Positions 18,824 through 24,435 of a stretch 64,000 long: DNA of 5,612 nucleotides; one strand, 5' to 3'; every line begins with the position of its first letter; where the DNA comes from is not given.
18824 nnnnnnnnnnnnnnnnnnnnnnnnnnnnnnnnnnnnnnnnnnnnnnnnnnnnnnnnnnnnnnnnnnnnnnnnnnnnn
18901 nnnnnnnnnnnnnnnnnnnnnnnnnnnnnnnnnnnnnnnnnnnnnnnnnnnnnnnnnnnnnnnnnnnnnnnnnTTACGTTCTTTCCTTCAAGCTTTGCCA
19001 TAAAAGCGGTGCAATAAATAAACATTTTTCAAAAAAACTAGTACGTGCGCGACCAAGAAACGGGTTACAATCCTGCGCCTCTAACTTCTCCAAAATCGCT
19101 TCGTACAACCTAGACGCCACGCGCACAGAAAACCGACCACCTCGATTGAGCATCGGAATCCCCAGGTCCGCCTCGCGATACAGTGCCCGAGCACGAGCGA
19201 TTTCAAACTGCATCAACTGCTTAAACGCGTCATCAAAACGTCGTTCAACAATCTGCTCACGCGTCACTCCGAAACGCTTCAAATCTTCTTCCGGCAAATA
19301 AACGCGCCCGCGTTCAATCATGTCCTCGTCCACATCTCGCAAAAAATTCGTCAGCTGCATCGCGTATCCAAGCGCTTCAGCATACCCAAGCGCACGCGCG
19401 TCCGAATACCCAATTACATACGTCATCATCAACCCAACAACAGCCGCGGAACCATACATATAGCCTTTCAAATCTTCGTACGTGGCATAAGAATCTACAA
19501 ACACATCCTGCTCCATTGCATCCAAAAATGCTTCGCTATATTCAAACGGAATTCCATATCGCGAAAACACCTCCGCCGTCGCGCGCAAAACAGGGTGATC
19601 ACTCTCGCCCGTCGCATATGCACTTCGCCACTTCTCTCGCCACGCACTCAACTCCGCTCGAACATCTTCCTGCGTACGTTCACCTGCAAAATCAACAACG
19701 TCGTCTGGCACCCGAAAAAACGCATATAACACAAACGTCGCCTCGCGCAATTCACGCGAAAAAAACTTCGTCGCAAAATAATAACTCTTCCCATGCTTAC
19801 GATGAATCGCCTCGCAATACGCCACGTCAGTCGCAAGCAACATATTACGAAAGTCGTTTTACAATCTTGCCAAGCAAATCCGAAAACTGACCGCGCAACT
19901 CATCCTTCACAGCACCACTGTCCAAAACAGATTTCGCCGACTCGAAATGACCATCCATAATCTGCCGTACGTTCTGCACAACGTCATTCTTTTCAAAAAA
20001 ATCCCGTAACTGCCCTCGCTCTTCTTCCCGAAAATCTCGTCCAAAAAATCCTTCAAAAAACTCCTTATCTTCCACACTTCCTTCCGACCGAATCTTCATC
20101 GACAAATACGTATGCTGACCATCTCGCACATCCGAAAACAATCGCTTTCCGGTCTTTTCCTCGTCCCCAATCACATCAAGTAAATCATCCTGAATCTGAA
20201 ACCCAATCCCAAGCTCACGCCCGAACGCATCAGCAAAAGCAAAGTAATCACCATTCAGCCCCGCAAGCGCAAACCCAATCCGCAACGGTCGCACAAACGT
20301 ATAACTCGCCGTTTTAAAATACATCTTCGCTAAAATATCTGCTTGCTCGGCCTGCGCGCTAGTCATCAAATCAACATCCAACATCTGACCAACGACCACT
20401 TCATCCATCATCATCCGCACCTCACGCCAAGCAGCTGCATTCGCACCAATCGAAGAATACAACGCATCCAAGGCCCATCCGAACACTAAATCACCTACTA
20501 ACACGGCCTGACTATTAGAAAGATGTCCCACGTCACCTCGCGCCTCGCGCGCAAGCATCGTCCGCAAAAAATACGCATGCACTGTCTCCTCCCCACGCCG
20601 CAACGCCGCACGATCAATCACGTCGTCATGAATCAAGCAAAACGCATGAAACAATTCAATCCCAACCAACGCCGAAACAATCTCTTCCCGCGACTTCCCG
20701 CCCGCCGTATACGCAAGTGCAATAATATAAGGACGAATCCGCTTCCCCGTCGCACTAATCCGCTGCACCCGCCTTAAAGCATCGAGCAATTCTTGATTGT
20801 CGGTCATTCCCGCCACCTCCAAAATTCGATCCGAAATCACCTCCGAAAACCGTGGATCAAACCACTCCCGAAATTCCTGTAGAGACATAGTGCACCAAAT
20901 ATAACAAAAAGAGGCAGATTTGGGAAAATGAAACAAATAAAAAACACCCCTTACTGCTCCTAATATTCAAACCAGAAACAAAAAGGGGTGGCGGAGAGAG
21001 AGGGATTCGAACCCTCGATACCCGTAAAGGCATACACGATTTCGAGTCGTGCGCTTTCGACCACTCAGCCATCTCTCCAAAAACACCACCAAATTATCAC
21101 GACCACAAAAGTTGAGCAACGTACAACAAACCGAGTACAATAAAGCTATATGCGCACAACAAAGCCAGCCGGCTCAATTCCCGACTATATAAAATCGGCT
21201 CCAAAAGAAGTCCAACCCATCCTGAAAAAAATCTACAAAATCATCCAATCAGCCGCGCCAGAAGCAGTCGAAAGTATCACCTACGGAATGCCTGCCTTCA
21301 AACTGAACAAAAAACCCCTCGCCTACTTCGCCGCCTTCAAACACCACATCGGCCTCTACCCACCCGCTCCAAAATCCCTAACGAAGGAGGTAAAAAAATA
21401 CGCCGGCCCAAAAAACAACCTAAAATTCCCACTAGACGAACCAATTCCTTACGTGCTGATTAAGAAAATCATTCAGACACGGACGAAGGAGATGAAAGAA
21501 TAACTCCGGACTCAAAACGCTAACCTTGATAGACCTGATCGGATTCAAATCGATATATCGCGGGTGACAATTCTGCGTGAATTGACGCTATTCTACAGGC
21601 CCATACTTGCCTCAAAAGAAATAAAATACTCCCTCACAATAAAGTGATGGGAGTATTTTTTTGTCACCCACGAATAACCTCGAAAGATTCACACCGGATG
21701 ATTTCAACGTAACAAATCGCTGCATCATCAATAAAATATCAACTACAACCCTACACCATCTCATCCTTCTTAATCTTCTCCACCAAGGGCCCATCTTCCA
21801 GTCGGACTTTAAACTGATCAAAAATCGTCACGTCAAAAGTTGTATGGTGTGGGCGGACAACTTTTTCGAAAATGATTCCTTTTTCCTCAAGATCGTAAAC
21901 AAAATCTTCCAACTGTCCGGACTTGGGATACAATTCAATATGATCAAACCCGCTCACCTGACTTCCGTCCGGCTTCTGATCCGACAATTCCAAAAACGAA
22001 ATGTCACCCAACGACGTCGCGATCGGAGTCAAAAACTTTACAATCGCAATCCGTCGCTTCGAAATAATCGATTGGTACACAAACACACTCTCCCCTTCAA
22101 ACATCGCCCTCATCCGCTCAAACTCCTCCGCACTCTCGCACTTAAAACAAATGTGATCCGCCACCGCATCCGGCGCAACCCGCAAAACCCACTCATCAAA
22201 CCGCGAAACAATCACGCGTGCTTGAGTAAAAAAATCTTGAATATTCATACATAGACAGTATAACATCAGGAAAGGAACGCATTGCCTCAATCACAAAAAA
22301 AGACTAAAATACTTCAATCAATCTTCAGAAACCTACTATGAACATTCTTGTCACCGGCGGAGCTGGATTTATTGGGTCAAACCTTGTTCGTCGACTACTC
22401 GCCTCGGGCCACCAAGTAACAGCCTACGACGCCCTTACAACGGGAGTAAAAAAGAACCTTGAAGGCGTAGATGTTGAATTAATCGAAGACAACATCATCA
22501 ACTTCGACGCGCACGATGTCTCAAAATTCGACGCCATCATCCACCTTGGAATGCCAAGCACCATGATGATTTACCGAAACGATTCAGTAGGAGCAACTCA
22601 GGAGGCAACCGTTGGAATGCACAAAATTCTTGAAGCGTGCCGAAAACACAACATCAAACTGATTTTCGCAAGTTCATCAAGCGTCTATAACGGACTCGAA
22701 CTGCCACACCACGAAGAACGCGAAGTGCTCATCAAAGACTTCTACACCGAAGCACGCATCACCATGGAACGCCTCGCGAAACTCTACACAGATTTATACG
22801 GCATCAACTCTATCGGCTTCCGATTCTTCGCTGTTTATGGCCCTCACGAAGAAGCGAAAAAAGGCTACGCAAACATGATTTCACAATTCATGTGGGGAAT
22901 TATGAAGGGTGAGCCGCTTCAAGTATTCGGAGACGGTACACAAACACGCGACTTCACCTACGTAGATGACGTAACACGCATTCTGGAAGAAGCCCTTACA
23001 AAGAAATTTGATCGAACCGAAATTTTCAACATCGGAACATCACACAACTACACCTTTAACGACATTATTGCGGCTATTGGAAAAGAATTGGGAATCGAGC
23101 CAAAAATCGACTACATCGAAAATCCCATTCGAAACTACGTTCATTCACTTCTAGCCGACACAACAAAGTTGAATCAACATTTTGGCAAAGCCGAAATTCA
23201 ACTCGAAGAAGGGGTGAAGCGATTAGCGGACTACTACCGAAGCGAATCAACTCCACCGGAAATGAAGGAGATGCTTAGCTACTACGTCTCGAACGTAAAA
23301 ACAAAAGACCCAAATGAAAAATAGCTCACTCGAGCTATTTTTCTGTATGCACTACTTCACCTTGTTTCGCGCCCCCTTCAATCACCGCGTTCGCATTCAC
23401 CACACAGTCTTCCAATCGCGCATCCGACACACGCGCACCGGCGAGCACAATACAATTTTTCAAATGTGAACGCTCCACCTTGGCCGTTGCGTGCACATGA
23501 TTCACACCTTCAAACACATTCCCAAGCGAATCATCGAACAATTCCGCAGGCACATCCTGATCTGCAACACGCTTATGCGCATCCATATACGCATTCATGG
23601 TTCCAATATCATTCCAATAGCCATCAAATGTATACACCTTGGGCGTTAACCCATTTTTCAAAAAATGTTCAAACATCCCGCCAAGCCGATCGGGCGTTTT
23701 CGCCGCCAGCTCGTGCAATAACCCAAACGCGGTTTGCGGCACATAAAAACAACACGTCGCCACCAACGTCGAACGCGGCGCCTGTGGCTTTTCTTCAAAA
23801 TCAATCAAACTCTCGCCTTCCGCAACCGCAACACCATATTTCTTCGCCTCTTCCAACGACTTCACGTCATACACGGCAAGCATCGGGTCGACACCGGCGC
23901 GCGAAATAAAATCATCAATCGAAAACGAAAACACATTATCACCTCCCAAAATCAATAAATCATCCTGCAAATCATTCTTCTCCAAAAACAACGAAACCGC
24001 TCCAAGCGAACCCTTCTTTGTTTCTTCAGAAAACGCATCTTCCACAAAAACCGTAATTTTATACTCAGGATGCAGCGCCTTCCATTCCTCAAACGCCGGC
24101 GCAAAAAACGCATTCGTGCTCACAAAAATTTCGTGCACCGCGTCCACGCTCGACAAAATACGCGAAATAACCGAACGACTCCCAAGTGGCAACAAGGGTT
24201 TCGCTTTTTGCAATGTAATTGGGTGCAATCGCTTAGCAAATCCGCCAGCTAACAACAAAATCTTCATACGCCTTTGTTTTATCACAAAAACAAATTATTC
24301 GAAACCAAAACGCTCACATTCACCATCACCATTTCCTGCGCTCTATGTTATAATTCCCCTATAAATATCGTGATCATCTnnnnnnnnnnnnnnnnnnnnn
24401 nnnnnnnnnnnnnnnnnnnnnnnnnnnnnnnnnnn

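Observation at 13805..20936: Carotenoid gene cluster with a bacterioruberin-like (C50) gene set, transcriptionally joined to a class II CPD photolyase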

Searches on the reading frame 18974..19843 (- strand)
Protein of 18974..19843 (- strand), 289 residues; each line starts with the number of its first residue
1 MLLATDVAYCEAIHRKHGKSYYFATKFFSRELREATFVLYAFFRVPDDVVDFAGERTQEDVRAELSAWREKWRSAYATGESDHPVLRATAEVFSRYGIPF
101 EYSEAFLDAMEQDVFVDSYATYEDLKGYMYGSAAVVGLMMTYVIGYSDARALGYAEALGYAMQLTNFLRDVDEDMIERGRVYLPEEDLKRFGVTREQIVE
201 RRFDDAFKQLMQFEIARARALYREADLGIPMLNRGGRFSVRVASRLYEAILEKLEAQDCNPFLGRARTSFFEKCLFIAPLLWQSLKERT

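Call 3: search_protein_families(library=pfam, proteins=[window:18974-19843:-], max_evalue=0.01)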
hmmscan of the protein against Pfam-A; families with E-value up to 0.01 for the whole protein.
window:18974-19843:- (289 aa): 1 family
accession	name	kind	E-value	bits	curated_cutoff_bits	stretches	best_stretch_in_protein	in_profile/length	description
PF00494.24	SQS_PSY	-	2e-76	257.6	26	1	15-270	2-261/263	Squalene/phytoene synthase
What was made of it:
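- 18974..19843 (-): crtB, phytoene synthase (289 aa). PF00494, 258 bits (call 3).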

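Call 4: search_protein_families(library=ncbifam, proteins=[window:18974-19843:-], max_evalue=0.01)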
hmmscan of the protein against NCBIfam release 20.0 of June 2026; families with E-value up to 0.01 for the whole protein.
window:18974-19843:- (289 aa): 6 families
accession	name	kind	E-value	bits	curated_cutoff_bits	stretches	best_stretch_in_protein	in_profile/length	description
TIGR03465.1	HpnD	equivalog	6.1e-63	212.4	278.6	1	15-275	3-259/267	presqualene diphosphate synthase HpnD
TIGR03464.1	HpnC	equivalog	1.9e-50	171.8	250.45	1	21-277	9-262/267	squalene synthase HpnC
NF045686.1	PhytoSynCyanob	equivalog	2.7e-48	164.7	550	1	8-277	22-300/310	15-cis-phytoene synthase CrtB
NF045921.1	PhytnSynCrtBRhod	equivalog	2.5e-47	161.8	500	1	1-278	1-273/307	15-cis-phytoene synthase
NF042419.1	Phyto_syn_CrtB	equivalog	2.4e-36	125.9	480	1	18-278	15-280/306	15-cis-phytoene synthase CrtB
TIGR01559.1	squal_synth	equivalog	0.0017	17.6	286.75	1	72-192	72-207/337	squalene synthase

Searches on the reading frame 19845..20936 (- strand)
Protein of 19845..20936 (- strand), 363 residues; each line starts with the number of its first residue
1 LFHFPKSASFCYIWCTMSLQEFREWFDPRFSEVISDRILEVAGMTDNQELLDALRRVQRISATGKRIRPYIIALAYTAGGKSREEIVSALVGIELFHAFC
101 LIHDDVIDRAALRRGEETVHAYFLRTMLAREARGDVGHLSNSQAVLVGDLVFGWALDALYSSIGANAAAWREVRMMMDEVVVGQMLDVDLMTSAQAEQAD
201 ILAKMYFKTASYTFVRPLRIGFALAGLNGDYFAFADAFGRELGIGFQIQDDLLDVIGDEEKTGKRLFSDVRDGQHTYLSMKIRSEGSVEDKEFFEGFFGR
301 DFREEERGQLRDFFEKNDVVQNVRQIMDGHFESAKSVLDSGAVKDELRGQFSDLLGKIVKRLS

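Call 3: search_protein_families(library=pfam, proteins=[window:19845-20936:-], max_evalue=0.01)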
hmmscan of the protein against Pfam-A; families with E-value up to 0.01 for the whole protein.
window:19845-20936:- (363 aa): 1 family
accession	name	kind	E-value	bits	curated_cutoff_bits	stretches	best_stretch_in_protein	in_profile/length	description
PF00348.22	polyprenyl_synt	-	5.5e-47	160.5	27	1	60-306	12-242/251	Polyprenyl synthetase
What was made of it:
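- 19845..20888 (-): crtE-like short-chain trans-prenyl diphosphate synthase. The ORF runs to 20936; the likely start is ATG 20888. Product length (GGPP) is inferred. PF00348, 160 bits (call 3).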

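Call 4: search_protein_families(library=ncbifam, proteins=[window:19845-20936:-], max_evalue=0.01)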
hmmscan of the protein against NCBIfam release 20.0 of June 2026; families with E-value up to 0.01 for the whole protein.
window:19845-20936:- (363 aa): 16 families
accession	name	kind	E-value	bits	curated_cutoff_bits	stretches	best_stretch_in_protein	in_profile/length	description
NF041169.1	f2_encap_cargo4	exception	4e-50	170.9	450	1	62-361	48-332/334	family 2 encapsulin nanocompartment cargo protein polyprenyl transferase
NF042416.1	GFPPS_Mycobact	equivalog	4.3e-43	147.6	600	1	39-355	18-342/350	bifunctional (2E,6E)-farnesyl/geranyl diphosphate synthase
NF040698.1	IdsA_Meth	equivalog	8.2e-37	127.1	468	1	30-339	10-305/328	short chain isoprenyl diphosphate synthase IdsA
NF041003.1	GGPP_syn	equivalog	1.4e-34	119.7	500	1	44-299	22-263/326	geranylgeranyl diphosphate synthase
NF045485.1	FPPsyn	subfamily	1e-28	100.3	275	1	59-280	32-245/288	farnesyl diphosphate synthase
TIGR02748.1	GerC3_HepT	equivalog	3.9e-24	85.3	456.55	1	56-280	35-240/319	heptaprenyl diphosphate synthase component II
TIGR02749.1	prenyl_cyano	equivalog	5.8e-23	81.4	383.2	1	60-279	40-243/322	solanesyl diphosphate synthase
NF040789.2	gerfarn_diphsyn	equivalog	5.6e-22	78.4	560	1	82-290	80-273/345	geranylfarnesyl diphosphate synthase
NF045628.1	HxpDPsynlarge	equivalog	8.7e-22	77.5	500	1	58-282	29-234/311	hexaprenyl-diphosphate synthase large subunit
NF042417.1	NPPPS_Mycobact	equivalog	2.2e-21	76.3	600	1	59-277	51-250/335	nonaprenyl/(2E,6E)-farnesyl/geranylgeranyl diphosphat synthase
NF008140.0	PRK10888.1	equivalog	9.3e-20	71.2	412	1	59-291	39-252/323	octaprenyl diphosphate synthase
NF045549.1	GGPPsyn_IdsB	equivalog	1e-19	70.8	475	1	57-275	58-261/346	geranylgeranyl diphosphate synthase IdsB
NF007877.0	PRK10581.1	equivalog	6e-19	68.3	321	1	47-279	29-252/299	(2E,6E)-farnesyl diphosphate synthase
NF045685.1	GGPPSynCrtE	equivalog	3e-15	56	460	1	46-280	26-250/293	geranylgeranyl diphosphate synthase CrtE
NF040627.1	GFPS_Meth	equivalog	6.6e-15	55.3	600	1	59-267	34-222/285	geranylfarnesyl diphosphate synthase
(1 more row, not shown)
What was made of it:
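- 19845..20888 (-): No NCBIfam equivalog cut-off is reached (call 4).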

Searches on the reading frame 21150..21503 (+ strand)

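Call 3: search_protein_families(library=pfam, proteins=[window:21150-21503:+], max_evalue=0.01)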
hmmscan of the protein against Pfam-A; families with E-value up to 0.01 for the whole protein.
window:21150-21503:+ (117 aa): 2 families
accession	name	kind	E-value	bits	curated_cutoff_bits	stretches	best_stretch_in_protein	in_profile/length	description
PF08818.16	DUF1801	-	9.2e-13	48.8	27.2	1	22-110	2-83/85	Domain of unknown function (DU1801)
PF18899.5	DUF5655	-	0.0002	21.8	24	1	12-70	3-60/109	Domain of unknown function (DUF5655)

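Call 4: search_protein_families(library=ncbifam, proteins=[window:21150-21503:+], max_evalue=0.01)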
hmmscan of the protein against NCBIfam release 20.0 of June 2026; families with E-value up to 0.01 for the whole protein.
window:21150-21503:+ (117 aa): 0 families

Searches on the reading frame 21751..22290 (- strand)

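Call 3: search_protein_families(library=pfam, proteins=[window:21751-22290:-], max_evalue=0.01)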
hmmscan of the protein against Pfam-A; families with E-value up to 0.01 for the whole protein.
window:21751-22290:- (179 aa): 1 family
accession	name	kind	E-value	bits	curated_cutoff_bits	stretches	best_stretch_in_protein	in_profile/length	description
PF06185.18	YecM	-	1.6e-09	38.2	25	1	41-120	29-108/180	YecM protein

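Call 4: search_protein_families(library=ncbifam, proteins=[window:21751-22290:-], max_evalue=0.01)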
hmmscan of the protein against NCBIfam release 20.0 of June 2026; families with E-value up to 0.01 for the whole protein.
window:21751-22290:- (179 aa): 6 families
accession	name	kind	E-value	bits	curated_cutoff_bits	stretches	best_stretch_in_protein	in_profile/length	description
NF008681.0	PRK11700.1-4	equivalog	4.8e-06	26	231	1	42-121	38-117/188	VOC family protein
NF008678.0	PRK11700.1-1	equivalog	5.9e-06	25.8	370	1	36-120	33-116/188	VOC family protein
NF008683.0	PRK11700.1-6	equivalog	3.4e-05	23.6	237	1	41-144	38-143/196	VOC family protein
NF008682.0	PRK11700.1-5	equivalog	3.6e-05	23.1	333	1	43-120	39-116/189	VOC family protein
NF008679.0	PRK11700.1-2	equivalog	0.00034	20.4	391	1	42-121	38-117/191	VOC family protein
NF008680.0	PRK11700.1-3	equivalog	0.00064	19.4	201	1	44-120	44-120/196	VOC family protein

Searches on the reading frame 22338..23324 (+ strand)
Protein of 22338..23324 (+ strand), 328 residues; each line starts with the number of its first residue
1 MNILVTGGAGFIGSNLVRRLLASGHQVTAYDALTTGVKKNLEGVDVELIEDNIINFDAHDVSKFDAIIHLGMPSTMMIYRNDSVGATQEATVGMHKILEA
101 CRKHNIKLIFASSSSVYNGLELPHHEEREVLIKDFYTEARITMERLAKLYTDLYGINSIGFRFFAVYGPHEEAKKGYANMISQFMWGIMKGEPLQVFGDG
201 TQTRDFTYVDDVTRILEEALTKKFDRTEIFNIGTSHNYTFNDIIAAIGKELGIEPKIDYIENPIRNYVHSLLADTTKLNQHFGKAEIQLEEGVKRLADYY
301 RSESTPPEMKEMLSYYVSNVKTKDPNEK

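Call 11: search_protein_families(library=pfam, proteins=[window:22338-23324:+], max_evalue=0.001)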
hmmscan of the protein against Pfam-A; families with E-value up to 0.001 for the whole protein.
window:22338-23324:+ (328 aa): 6 families
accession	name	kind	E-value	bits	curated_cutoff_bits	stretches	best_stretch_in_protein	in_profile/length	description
PF01370.27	Epimerase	-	9e-46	156.7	20.9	1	3-233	1-240/240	NAD dependent epimerase/dehydratase family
PF16363.11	GDP_Man_Dehyd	-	2e-31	110.2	27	1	4-295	1-331/332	GDP-mannose 4,6 dehydratase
PF04321.23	RmlD_sub_bind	-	1.1e-13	51.3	27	1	1-256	1-237/287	RmlD substrate binding domain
PF01073.25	3Beta_HSD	-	2.1e-12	47.1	22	1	4-214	1-223/280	3-beta hydroxysteroid dehydrogenase/isomerase family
PF13460.12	NAD_binding_10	-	2.8e-06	27.8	27.2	1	7-139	1-124/184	NAD(P)H-binding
PF07993.18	NAD_binding_4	-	4.3e-05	23.2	20.1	0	5-27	1-23/258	Male sterility protein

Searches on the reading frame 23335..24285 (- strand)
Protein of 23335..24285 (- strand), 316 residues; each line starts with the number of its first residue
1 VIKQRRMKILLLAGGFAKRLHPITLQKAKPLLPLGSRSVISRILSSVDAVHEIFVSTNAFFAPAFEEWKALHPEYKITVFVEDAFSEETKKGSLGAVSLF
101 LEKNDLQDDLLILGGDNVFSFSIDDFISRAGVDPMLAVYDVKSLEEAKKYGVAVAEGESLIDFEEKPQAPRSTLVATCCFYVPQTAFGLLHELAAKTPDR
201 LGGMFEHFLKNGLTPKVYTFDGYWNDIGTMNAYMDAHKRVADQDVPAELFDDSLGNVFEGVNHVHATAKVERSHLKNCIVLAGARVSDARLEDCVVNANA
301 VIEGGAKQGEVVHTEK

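Call 11: search_protein_families(library=pfam, proteins=[window:23335-24285:-], max_evalue=0.001)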
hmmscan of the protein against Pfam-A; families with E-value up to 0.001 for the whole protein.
window:23335-24285:- (316 aa): 2 families
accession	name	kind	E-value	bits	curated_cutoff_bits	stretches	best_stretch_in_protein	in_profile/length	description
PF00483.29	NTP_transferase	-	1.5e-31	110.2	21.2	1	10-242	3-244/245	Nucleotidyl transferase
PF12804.13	NTP_transf_3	-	7.2e-08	33.2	27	1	10-119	2-98/160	MobA-like NTP transferase domain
